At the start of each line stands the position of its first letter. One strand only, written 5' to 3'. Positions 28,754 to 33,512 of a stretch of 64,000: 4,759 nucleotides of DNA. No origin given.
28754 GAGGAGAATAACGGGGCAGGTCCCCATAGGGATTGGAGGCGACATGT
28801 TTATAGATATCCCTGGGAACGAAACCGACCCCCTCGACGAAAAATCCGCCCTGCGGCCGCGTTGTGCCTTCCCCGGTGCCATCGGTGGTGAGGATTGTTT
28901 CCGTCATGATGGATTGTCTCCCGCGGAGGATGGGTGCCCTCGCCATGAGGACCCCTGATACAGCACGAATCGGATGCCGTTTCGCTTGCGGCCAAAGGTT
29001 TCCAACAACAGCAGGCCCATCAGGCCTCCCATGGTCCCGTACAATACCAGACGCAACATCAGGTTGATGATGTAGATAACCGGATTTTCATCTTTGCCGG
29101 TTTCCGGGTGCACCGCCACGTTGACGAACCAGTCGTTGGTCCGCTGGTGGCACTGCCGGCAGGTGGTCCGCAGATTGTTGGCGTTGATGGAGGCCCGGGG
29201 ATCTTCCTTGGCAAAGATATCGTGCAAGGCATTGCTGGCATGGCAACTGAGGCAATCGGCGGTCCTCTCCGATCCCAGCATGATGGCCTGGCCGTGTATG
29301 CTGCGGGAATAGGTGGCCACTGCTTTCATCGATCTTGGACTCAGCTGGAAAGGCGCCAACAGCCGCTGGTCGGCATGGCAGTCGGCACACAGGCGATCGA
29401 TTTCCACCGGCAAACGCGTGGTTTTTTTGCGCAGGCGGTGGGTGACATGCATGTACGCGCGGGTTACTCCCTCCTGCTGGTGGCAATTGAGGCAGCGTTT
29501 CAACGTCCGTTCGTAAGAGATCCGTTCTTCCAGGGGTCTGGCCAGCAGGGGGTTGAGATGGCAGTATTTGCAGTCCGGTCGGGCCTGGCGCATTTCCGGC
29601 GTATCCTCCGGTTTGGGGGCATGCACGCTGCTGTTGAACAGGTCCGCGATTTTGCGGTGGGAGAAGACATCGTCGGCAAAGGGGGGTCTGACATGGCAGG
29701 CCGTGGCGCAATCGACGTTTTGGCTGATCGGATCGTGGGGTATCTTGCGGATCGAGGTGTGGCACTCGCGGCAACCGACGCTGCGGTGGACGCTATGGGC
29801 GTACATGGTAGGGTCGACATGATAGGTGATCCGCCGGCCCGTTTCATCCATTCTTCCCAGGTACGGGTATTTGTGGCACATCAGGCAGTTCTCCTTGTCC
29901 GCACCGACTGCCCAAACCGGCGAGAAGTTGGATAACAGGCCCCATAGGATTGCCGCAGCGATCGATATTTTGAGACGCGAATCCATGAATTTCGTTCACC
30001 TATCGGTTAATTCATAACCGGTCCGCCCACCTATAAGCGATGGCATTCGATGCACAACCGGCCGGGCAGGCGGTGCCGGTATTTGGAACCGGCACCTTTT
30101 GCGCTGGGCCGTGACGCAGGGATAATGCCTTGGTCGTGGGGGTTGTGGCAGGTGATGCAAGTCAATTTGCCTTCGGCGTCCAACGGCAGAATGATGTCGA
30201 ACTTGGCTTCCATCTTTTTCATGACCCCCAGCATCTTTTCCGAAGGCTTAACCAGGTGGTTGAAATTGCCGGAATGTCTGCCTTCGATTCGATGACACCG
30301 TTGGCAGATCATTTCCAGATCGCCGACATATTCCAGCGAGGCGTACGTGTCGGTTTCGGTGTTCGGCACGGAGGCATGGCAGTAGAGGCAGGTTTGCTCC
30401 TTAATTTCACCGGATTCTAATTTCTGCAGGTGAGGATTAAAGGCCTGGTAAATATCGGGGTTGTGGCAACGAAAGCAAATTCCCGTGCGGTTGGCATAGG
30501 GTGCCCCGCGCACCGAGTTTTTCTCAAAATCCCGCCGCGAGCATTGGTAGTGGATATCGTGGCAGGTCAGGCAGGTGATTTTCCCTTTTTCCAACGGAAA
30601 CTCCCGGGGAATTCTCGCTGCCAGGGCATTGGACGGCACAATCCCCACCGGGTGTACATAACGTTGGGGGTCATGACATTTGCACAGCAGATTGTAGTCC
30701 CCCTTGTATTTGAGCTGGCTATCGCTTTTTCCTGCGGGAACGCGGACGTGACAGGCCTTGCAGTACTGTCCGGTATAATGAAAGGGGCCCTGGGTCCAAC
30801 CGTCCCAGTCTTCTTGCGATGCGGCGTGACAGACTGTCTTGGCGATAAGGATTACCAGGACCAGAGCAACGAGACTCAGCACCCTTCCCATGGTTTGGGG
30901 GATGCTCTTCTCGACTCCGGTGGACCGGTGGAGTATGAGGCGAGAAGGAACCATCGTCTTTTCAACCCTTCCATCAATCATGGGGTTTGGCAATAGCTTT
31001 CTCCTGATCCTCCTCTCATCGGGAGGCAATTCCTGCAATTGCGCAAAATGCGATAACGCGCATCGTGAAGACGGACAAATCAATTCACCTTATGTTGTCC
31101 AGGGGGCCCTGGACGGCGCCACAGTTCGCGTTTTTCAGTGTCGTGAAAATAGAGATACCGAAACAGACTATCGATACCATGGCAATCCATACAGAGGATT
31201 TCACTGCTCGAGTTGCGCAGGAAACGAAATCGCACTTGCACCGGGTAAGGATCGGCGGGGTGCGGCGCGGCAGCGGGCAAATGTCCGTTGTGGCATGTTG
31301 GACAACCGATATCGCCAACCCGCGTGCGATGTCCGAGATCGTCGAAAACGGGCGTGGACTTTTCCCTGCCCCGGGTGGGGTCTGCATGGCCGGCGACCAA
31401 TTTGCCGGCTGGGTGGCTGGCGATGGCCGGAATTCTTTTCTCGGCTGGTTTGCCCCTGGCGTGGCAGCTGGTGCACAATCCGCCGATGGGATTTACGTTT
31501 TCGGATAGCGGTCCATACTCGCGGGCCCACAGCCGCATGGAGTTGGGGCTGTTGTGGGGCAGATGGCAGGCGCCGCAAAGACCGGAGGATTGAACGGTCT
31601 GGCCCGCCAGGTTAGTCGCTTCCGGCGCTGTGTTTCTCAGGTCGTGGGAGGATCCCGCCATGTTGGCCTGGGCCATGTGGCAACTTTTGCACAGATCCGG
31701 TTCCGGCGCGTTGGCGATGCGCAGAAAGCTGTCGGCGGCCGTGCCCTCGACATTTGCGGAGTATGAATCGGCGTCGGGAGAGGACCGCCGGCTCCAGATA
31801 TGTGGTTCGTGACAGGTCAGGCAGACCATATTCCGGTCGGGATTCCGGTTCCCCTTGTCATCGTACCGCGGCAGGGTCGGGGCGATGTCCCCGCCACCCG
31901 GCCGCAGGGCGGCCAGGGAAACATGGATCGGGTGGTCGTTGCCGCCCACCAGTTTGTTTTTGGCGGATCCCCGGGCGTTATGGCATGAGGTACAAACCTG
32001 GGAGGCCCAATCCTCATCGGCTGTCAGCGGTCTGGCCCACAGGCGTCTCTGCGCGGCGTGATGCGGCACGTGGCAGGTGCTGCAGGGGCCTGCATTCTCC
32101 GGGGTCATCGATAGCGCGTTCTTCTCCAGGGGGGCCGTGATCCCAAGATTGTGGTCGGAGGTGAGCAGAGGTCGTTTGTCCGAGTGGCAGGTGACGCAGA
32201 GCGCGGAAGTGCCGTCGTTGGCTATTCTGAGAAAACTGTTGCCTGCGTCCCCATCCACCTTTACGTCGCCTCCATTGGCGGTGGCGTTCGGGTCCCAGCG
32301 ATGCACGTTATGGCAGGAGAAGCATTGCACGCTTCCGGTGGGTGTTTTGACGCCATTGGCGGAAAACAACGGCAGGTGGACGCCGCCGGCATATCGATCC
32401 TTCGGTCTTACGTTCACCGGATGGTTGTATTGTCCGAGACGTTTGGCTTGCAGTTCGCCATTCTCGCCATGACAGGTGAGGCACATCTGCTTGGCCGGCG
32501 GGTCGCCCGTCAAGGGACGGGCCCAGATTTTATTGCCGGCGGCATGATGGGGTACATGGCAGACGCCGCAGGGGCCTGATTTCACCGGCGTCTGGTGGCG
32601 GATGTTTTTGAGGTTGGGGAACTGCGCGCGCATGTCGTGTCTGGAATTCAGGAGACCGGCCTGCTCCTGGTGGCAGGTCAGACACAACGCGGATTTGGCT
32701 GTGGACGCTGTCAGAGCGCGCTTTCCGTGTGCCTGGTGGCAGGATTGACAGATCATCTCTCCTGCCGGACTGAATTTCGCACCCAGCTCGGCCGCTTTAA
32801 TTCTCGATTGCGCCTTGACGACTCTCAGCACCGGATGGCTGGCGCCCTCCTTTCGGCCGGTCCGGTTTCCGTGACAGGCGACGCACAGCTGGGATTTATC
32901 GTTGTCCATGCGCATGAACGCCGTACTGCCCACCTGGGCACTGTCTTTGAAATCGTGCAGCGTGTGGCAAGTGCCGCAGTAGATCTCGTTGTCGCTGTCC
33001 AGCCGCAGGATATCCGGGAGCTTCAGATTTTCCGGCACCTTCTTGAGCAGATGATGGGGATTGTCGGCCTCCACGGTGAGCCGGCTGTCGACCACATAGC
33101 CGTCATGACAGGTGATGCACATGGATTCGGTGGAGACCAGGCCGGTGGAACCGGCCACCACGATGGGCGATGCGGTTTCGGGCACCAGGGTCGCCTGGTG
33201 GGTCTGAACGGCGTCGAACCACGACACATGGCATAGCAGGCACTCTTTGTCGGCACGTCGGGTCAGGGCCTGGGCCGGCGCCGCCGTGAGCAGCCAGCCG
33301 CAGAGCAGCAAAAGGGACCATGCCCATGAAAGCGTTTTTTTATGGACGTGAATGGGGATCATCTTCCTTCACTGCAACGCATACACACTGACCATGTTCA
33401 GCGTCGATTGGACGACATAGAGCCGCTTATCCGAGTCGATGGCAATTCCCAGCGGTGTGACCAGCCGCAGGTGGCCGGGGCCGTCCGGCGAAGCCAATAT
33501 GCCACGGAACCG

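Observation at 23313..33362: Two giant paralogous cytochromes (22 and 18 haems) built from tandem 4-haem modules and differing by exactly one module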

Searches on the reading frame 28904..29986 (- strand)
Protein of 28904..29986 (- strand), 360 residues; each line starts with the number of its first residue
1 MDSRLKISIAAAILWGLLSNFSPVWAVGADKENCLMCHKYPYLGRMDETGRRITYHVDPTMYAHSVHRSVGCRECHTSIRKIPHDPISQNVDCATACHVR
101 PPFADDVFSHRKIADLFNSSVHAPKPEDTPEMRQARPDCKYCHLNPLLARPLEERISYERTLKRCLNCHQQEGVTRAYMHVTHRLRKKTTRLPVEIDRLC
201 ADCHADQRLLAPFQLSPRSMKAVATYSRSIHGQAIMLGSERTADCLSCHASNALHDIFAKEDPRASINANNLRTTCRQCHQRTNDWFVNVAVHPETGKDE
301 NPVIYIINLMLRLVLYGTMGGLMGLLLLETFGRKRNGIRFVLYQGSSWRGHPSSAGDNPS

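Call 7: search_protein_families(library=pfam, proteins=[window:28904-29986:-], max_evalue=0.01)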
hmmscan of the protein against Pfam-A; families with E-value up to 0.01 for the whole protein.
window:28904-29986:- (360 aa): 4 families
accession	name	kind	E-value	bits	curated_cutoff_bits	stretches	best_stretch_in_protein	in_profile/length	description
PF22113.1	Mtrc-MtrF_II-IV_dom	-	5.9e-10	39.4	30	2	138-285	8-168/176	Outer membrane cytochrome MtrC/MtrF-like, domains II/IV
PF14522.11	Cytochrome_C7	-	9.1e-09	35.5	24.8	0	241-285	12-53/67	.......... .7 and related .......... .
PF14537.11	Cytochrom_c3_2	-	1.8e-06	28.8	25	0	240-282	24-66/79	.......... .3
PF02085.21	Cytochrom_CIII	-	5e-06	27.2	22.9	0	57-143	18-82/101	Class III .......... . family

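Call 8: search_protein_families(library=ncbifam, proteins=[window:28904-29986:-], max_evalue=0.01)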
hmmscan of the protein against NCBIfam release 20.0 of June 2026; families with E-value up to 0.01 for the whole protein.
window:28904-29986:- (360 aa): 2 families
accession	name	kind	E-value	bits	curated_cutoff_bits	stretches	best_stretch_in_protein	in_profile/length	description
TIGR03507.1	decahem_SO1788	subfamily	9e-06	24.4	209.3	2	199-283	578-663/672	OmcA/MtrC family decaheme c-type cytochrome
TIGR03153.1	cytochr_NrfH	equivalog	0.0023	18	134.2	1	160-283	26-136/138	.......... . nitrite reductase small subunit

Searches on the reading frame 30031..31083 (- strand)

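Call 7: search_protein_families(library=pfam, proteins=[window:30031-31083:-], max_evalue=0.01)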
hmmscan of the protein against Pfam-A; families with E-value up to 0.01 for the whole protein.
window:30031-31083:- (350 aa): 4 families
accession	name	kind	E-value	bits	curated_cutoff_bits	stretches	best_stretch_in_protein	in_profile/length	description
PF09699.15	Paired_CXXCH_1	-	2.4e-07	30.8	20.6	0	163-209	3-38/41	Doubled CXXCH motif (Paired_CXXCH_1)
PF14522.11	Cytochrome_C7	-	1.3e-06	28.5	24.8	0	164-236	9-66/67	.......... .7 and related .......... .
PF14537.11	Cytochrom_c3_2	-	0.00016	22.5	25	0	203-266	9-66/79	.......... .3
PF22113.1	Mtrc-MtrF_II-IV_dom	-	0.00024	21.1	30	0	85-242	12-169/176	Outer membrane cytochrome MtrC/MtrF-like, domains II/IV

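Call 8: search_protein_families(library=ncbifam, proteins=[window:30031-31083:-], max_evalue=0.01)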
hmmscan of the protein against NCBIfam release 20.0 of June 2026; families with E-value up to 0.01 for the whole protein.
window:30031-31083:- (350 aa): 5 families
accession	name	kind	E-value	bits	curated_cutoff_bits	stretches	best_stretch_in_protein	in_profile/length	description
NF041028.1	decahem_GSU2203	exception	2.5e-10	40.1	325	2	228-319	100-187/317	GSU2203 family decaheme c-type cytochrome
TIGR03508.1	decahem_SO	subfamily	1.1e-09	38.2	192.2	2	224-348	65-174/258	DmsE family decaheme c-type cytochrome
NF043009.1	Cyt554Puf2C_Caul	equivalog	0.00078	18.3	800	1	246-316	120-189/416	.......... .-554 Puf2C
TIGR03507.1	decahem_SO1788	subfamily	0.0035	15.8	209.3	1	83-147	247-312/672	OmcA/MtrC family decaheme c-type cytochrome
NF041198.1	UshA_like_PCGU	equivalog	0.0093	14.6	275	1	169-238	443-510/519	UshA-like (seleno)protein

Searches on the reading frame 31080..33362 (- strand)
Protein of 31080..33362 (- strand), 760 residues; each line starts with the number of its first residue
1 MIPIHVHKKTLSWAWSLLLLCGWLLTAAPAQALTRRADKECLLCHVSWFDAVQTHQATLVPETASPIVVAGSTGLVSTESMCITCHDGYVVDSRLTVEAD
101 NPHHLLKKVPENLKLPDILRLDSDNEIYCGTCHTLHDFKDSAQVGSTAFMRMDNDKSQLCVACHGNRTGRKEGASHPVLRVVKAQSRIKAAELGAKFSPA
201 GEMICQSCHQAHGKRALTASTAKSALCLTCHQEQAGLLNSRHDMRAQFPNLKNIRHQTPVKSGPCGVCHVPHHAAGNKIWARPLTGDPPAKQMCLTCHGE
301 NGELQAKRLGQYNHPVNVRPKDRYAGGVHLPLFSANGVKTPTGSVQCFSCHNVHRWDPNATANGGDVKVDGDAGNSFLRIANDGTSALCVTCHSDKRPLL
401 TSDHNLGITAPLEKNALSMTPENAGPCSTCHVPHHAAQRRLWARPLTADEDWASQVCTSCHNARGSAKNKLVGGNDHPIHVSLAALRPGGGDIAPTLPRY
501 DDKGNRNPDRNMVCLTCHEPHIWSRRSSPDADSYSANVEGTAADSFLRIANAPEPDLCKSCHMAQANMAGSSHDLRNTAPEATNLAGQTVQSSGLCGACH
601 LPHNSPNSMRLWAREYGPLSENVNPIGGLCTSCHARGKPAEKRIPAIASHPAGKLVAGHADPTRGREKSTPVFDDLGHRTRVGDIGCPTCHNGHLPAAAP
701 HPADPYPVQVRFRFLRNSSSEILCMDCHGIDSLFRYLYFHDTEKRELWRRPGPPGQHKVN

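Call 7: search_protein_families(library=pfam, proteins=[window:31080-33362:-], max_evalue=0.01)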
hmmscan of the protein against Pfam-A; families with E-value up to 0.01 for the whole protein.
window:31080-33362:- (760 aa): 6 families
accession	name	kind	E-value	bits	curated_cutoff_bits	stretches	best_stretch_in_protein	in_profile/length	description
PF09699.15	Paired_CXXCH_1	-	3.8e-34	116.5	20.6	3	199-235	3-40/41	Doubled CXXCH motif (Paired_CXXCH_1)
PF14522.11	Cytochrome_C7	-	1.3e-25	89.4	24.8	3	423-467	12-54/67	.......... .7 and related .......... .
PF14537.11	Cytochrom_c3_2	-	9.9e-21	74.4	25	1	202-298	6-78/79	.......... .3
PF22113.1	Mtrc-MtrF_II-IV_dom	-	1e-20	74.4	30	4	204-396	8-166/176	Outer membrane cytochrome MtrC/MtrF-like, domains II/IV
PF22678.1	Cytochrom_c_NrfB-like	-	0.00014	22.8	27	0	389-466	1-70/89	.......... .-type protein NrfB-like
PF02085.21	Cytochrom_CIII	-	0.004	17.9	22.9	0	128-172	48-90/101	Class III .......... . family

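Call 8: search_protein_families(library=ncbifam, proteins=[window:31080-33362:-], max_evalue=0.01)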
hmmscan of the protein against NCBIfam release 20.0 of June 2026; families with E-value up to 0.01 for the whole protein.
window:31080-33362:- (760 aa): 3 families
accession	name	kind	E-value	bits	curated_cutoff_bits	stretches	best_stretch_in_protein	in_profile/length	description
TIGR01905.1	paired_CXXCH_1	subfamily_domain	3.3e-24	84.5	25.2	2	258-300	2-38/41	doubled CXXCH domain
TIGR03508.1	decahem_SO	subfamily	2.8e-15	56.5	192.2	1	125-302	93-223/258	DmsE family decaheme c-type cytochrome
NF008659.0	PRK11659.1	equivalog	0.00037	20.2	184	0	35-174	43-177/188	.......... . nitrite reductase pentaheme subunit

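Call 14: search_solved_structures(query=window:31080-33362:-, max_evalue=1, show_alignments=2)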
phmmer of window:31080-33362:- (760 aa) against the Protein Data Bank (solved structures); distinct sequences matched with E-value up to 1: 1.
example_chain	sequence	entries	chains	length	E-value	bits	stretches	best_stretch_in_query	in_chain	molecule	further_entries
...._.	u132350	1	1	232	0.00066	21.6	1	565-615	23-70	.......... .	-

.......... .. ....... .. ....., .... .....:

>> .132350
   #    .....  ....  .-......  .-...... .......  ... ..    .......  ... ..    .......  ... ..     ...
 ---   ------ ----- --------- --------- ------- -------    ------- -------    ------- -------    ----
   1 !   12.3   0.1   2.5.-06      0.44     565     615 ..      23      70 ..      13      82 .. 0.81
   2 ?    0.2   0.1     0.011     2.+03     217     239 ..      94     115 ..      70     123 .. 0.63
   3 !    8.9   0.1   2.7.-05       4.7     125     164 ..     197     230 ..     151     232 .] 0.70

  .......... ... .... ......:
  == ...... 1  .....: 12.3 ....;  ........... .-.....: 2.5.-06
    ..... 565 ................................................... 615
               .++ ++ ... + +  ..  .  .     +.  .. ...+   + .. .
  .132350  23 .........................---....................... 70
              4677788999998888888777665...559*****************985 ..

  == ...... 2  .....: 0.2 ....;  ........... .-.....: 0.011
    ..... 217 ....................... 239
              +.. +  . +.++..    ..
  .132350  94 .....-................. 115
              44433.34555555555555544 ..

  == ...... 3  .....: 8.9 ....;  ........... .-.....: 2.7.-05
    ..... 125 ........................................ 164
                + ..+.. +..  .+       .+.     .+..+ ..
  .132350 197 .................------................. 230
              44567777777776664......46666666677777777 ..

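Call 22: find_related_loci(query=A1, collection=genome_contigs, flank=10000)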
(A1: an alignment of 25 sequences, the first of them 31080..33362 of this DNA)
Query A1 (760 aa) in genome_contigs; peptide patterns used: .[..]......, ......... (x = any residue, [..] = any of these).
117 stretches matched a pattern; 106 encode a relative of the query (tblastn E <= 1e-3); the best 80 are kept; 80 distinct loci.
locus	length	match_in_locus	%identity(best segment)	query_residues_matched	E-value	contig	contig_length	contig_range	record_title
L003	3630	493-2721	44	17-745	0e+0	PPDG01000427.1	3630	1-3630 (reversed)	MAG: Desulfobacteraceae bacterium isolate BM002 sc_13019, whole genome shotgun sequence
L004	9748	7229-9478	45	4-750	0e+0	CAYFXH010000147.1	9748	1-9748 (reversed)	MAG TPA_asm: uncultured Desulfobacteraceae bacterium isolate ERP108616_co2_158 genome assembly, contig: NODE_13208_lengt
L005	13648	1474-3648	46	24-745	0e+0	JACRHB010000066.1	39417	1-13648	MAG: Nitrospirae bacterium isolate NC_groundwater_1766_Pr3_B-0.1um_47_18 SR-2_scaffold_141_1018850, whole genome shotgun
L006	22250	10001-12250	44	17-751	0e+0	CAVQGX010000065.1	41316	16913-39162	MAG: uncultured delta proteobacterium isolate MFD09779.bin.3.209 genome assembly, contig: contig_95745, whole genome sho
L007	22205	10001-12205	44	15-745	0e+0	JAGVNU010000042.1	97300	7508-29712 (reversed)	MAG: Thermodesulfovibrionia bacterium isolate DeMMO3_26 c_000000015861, whole genome shotgun sequence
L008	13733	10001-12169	45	27-745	0e+0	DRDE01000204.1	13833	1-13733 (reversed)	MAG TPA_asm: Nitrospirae bacterium isolate HyVt-268 HyVt-268_k295_514216, whole genome shotgun sequence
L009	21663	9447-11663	44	18-753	0e+0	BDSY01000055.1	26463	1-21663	Bacterium BMS3Abin06 DNA, contig: NODE_47, whole genome shotgun sequence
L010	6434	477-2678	44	10-745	0e+0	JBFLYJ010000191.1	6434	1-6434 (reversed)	MAG: Nitrospirota bacterium isolate MAG082 MAG082_191, whole genome shotgun sequence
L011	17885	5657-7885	44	18-758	0e+0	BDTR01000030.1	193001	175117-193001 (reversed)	Bacterium BMS3Bbin08 DNA, contig: NODE_2, whole genome shotgun sequence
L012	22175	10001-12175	44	24-745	0e+0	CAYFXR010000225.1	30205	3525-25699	MAG TPA_asm: uncultured Nitrospiraceae bacterium isolate ERP108616_co1_67 genome assembly, contig: k119_905576, whole ge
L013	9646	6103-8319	45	17-745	0e+0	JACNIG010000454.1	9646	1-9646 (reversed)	MAG: Candidatus Desulfatibia vada NIOZ-UU_NODE_8872_length_9646_cov_32.2734, whole genome shotgun sequence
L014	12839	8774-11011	43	1-745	0e+0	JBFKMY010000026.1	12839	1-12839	MAG: Thermodesulfovibrionia bacterium isolate Mix_sand22.2022.08.D.6 k141_3842170_length_12839_cov_9.0000, whole genome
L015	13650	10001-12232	44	16-745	0e+0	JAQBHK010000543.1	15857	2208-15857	MAG: Desulfobacterales bacterium isolate MAG_454_bin-01 454_bin-01_ctg-543, whole genome shotgun sequence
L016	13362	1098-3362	43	5-759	0e+0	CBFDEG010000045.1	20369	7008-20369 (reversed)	MAG TPA_asm: uncultured bacterium isolate SRR26215679_binner12_Refined_101 genome assembly, contig: ERZ25073473.1112, wh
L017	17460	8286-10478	44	17-745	0e+0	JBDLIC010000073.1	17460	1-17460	MAG: Nitrospirota bacterium isolate MAG011 MAG011_73, whole genome shotgun sequence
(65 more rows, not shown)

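Call 46: predict_structure(alignment_id=A1)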
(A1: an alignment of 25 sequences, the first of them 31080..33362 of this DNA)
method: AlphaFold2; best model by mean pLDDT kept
length: 760 residues; sequences in the alignment: 25
mean_pLDDT: 41.8   pTM: 0.25
mean pLDDT of the five models: 41.8, 38.8, 37.3, 37.3, 34.2
residues with pLDDT >= 90: 0; 70-90: 18; 50-70: 164; < 50: 578
segments of 3 or more residues with pLDDT < 50: 28-106, 118-122, 129-230, 269-279, 282-333, 335-340, 344-378, 380-386, 394-396, 431-441, 450-455, 460-462, 464-481, 486-498, 501-506, 514-548, 550-557, 563-569, 571-573, 599-620, 623-627, 639-760
pLDDT, mean of each block of 10 residues (from residue 1): 62 84 64 27 25 29 26 28 25 30 48 50 51 32 25 37 41 28 37 36 29 27 42 52 59 62 53 42 41 37 32 32 38 46 47 37 34 43 49 49 54 62 59 38 51 48 47 37 48 48 51 47 37 34 44 48 46 54 58 53 36 45 49 51 36 28 32 43 32 28 30 27 32 36 36 34
secondary structure, 60 per line:
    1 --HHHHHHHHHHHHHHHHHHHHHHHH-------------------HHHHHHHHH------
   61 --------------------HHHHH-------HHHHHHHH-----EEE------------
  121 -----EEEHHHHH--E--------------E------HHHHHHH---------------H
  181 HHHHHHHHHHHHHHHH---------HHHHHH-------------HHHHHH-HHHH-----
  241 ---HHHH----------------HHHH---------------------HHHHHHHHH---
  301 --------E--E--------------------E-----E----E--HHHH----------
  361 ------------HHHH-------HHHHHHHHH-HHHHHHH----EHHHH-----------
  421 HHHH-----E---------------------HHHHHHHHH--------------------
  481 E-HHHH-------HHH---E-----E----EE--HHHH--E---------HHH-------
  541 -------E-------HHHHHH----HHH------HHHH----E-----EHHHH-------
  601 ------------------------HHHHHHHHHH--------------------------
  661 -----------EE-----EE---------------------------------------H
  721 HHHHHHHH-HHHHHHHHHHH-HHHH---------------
elements in order (helices of 4 or more, strands of 3 or more residues): H3-26 H46-54 H81-85 H93-100 E106-108 E126-128 H129-133 H158-164 H180-196 H206-211 H225-230 H232-235 H244-247 H264-267 H289-297 H347-350 H373-376 H384-392 H394-400 H406-409 H421-424 H452-460 H483-486 H515-518 H556-561 H575-578 H590-593 H625-634 H720-728 H730-740 H742-745
